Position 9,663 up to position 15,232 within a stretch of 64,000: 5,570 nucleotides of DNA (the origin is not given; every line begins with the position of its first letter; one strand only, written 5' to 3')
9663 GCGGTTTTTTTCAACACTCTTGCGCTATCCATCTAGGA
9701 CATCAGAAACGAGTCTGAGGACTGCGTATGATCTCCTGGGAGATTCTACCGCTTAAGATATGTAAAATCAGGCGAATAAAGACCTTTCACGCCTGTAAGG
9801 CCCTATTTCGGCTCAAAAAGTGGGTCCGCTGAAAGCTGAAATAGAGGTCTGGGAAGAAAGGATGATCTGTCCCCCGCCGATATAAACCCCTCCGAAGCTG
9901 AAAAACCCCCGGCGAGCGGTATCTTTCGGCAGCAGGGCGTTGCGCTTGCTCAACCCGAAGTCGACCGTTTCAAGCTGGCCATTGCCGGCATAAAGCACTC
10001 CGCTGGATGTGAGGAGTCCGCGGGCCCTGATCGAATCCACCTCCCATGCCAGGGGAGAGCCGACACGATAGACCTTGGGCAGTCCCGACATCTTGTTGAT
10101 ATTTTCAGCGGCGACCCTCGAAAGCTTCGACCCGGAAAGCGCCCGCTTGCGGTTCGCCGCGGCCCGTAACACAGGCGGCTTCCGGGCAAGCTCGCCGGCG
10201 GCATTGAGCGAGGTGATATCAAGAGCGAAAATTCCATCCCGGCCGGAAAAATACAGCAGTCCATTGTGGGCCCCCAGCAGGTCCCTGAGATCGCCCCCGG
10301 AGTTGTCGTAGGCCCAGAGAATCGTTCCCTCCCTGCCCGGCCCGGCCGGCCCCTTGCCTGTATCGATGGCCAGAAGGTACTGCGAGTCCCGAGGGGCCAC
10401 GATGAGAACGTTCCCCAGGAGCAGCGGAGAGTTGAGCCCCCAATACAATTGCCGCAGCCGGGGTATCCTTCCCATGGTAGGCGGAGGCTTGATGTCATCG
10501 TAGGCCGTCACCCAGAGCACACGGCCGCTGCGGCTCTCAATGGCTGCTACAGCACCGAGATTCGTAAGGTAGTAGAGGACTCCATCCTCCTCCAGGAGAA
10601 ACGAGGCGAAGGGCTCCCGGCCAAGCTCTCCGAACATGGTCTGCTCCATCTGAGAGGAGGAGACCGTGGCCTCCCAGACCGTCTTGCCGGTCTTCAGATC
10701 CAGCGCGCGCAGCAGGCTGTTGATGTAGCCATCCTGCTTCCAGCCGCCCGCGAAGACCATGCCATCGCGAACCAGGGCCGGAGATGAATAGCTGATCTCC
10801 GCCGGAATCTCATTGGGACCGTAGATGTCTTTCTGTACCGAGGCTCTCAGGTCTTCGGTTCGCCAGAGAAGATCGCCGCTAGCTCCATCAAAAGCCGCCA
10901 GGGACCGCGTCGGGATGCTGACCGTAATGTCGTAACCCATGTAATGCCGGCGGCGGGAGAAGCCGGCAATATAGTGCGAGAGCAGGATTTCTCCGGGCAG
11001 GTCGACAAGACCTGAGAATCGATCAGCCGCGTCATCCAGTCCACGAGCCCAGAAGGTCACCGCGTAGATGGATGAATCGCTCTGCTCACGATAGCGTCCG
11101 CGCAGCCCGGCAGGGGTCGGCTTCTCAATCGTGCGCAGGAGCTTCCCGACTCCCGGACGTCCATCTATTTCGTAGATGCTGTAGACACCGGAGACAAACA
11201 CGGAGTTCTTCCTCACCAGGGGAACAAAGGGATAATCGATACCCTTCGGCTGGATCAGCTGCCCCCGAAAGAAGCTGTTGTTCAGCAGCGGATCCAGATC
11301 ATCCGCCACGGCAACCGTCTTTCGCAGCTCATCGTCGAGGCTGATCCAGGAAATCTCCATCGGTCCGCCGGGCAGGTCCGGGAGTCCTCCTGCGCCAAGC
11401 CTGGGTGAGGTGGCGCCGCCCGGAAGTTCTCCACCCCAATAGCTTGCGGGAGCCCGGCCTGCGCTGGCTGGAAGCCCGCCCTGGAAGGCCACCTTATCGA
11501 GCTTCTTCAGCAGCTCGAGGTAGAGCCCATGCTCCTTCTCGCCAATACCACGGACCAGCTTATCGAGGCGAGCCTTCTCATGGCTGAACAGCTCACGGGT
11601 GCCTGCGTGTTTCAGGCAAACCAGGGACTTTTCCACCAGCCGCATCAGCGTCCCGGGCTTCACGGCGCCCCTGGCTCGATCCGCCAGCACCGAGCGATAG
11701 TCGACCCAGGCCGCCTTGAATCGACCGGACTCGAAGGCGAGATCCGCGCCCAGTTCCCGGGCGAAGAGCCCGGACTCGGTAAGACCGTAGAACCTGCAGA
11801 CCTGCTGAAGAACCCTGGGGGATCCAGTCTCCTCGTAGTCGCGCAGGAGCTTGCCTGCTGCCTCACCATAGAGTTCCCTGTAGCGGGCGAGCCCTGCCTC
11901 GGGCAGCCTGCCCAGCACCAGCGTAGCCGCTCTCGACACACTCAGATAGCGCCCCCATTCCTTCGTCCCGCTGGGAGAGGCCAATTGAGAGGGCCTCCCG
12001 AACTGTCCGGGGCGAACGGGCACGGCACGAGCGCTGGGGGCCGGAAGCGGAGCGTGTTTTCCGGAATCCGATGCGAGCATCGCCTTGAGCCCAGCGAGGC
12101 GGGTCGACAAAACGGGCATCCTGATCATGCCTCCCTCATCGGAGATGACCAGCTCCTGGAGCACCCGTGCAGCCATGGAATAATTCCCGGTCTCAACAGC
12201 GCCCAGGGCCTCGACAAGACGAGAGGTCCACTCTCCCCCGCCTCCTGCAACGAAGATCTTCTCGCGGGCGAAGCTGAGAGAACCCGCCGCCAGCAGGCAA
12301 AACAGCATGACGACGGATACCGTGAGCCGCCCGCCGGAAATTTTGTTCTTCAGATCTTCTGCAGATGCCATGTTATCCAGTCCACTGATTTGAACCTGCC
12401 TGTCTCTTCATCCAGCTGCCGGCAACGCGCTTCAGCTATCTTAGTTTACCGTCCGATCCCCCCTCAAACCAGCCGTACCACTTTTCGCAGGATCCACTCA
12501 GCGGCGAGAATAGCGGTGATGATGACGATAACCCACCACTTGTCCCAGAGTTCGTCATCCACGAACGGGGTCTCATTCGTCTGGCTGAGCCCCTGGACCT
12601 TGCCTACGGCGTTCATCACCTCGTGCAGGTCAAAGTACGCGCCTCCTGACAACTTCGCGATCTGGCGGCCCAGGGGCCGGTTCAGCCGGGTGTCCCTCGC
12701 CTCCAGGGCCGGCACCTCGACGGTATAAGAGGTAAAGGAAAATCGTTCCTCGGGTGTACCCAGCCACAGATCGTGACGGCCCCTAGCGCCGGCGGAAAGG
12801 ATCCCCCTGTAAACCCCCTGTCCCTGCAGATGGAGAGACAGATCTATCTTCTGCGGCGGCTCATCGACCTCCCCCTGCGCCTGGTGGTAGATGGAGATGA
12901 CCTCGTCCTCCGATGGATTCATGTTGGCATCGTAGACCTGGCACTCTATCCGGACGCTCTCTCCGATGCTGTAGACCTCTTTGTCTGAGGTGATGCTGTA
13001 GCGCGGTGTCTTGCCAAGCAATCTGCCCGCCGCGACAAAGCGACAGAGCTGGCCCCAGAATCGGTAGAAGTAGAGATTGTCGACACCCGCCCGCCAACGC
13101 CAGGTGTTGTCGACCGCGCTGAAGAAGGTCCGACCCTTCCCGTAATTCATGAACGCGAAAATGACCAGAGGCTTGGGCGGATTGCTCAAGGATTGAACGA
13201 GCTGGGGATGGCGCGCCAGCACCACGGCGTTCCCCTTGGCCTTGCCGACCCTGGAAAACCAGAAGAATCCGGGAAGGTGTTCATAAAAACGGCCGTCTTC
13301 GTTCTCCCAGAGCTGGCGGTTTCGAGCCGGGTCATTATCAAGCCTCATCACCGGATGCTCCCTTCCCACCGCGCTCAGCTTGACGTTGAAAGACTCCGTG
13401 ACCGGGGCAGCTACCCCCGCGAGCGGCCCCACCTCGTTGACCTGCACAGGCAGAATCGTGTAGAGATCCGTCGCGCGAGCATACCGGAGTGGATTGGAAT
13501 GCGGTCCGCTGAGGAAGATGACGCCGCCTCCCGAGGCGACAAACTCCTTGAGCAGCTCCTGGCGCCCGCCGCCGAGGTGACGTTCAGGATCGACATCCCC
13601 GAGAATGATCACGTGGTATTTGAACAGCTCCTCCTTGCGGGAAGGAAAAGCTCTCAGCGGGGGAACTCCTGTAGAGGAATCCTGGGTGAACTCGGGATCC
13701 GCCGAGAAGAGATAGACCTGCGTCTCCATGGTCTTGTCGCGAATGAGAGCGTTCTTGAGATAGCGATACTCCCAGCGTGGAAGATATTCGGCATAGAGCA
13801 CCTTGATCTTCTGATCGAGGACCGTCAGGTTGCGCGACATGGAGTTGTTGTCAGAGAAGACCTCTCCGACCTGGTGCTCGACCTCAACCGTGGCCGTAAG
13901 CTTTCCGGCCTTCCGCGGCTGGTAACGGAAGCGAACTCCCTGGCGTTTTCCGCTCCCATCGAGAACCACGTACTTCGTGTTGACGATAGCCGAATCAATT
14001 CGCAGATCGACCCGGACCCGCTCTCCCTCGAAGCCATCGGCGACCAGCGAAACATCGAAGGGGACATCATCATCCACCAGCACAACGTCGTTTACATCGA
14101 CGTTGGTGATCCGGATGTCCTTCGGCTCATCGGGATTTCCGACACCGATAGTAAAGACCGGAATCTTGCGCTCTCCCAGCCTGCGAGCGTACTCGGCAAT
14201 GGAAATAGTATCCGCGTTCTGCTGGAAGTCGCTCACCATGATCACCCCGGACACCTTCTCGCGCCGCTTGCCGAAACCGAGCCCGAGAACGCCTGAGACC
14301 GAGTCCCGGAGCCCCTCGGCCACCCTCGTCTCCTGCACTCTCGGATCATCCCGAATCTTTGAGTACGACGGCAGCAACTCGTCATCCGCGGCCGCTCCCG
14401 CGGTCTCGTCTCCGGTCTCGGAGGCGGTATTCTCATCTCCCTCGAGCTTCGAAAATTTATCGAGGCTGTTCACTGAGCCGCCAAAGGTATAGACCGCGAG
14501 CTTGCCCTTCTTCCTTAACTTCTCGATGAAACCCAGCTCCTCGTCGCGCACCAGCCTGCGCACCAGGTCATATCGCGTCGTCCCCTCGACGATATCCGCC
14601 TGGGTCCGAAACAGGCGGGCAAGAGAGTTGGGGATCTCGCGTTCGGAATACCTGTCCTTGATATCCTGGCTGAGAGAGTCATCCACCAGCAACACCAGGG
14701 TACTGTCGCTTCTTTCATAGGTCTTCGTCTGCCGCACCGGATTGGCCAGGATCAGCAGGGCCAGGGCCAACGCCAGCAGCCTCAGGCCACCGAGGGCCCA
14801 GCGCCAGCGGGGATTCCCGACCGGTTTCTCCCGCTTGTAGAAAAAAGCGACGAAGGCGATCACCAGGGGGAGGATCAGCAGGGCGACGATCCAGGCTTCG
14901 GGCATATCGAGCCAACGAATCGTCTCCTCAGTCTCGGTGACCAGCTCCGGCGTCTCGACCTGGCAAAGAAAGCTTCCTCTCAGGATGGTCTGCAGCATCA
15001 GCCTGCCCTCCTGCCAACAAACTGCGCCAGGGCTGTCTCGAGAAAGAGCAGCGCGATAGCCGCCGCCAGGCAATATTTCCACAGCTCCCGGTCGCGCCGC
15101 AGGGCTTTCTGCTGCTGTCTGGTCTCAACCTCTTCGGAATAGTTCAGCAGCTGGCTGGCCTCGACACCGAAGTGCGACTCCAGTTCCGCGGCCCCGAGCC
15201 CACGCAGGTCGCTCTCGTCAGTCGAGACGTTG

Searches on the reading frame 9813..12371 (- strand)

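Call 16: search_protein_families(library=pfam, proteins=[window:9813-12371:-], max_evalue=0.01)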
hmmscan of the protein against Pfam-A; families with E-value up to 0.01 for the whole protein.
window:9813-12371:- (852 aa): 2 families
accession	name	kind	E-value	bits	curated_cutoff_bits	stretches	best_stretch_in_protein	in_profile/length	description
PF13360.13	PQQ_2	-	8.1e-10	39.2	27.6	1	487-621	41-143/233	Outer membrane protein assembly factor BamB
PF01011.28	PQQ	-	1.9e-07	30.6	26.7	1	490-579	498-585/595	Glucose/ethanol/alcohol dehydrogenase, beta-propeller domain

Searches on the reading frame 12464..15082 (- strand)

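Call 16: search_protein_families(library=pfam, proteins=[window:12464-15082:-], max_evalue=0.01)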
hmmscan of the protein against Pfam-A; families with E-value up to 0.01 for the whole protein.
window:12464-15082:- (872 aa): 1 family
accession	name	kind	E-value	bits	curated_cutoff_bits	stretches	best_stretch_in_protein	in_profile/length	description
PF24157.1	DUF7408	-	0.0024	18.3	27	1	487-566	36-107/174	Domain of unknown function (DUF7408)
